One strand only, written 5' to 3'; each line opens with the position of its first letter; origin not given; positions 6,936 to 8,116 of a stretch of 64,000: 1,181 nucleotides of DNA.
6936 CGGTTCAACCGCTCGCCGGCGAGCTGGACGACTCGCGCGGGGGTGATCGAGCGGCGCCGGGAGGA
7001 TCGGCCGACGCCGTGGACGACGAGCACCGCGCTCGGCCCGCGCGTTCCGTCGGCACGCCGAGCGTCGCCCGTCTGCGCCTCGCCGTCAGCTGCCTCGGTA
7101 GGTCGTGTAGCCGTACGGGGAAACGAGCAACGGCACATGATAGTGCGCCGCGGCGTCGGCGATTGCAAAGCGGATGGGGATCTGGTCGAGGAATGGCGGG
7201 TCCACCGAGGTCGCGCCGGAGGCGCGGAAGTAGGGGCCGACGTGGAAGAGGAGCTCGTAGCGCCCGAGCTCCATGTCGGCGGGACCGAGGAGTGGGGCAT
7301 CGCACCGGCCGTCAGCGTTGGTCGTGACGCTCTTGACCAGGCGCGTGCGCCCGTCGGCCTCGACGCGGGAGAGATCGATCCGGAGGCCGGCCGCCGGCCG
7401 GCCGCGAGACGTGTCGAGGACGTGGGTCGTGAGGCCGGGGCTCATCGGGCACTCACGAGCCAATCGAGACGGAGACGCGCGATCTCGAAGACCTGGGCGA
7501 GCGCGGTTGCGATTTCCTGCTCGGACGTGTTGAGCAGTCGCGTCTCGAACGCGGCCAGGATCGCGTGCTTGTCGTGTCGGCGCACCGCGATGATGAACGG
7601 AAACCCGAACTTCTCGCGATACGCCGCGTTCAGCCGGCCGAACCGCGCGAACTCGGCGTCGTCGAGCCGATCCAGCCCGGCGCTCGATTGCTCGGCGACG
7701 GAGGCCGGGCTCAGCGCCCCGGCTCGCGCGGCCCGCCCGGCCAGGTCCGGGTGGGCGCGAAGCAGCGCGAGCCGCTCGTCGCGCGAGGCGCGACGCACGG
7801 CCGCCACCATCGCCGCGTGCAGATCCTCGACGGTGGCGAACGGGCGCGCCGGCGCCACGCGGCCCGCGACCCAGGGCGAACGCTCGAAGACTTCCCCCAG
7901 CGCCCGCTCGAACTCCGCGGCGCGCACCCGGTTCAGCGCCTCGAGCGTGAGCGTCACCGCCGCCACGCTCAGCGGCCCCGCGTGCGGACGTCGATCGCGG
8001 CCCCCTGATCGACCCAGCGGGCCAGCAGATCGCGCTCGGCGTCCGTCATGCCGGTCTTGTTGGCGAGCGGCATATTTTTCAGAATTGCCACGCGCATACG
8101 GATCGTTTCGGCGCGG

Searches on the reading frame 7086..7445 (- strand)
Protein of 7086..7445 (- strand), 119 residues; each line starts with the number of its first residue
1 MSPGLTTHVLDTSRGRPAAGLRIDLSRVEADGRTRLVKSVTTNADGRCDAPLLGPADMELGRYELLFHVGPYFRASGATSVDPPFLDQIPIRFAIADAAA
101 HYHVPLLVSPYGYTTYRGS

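Call 57: search_protein_families(library=pfam, proteins=[window:7086-7445:-], max_evalue=0.0001)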
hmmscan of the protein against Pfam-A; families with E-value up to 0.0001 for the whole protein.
window:7086-7445:- (119 aa): 1 family
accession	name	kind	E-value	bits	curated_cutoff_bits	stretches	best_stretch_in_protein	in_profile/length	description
PF00576.27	Transthyretin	-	4.4e-38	130.7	25.3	1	5-118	1-109/109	HIUase/Transthyretin family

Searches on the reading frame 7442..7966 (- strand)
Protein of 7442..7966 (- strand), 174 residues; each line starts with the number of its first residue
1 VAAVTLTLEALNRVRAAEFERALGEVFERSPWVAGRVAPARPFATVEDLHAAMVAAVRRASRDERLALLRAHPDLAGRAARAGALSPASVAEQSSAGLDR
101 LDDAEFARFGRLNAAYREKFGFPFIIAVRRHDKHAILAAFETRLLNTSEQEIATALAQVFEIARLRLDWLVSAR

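Call 57: search_protein_families(library=pfam, proteins=[window:7442-7966:-], max_evalue=0.0001)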
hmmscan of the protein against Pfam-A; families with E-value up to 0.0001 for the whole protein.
window:7442-7966:- (174 aa): 1 family
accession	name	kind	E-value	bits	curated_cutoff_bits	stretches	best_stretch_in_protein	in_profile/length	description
PF09349.15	OHCU_decarbox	-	3.7e-51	174.1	24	1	12-168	1-155/155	OHCU decarboxylase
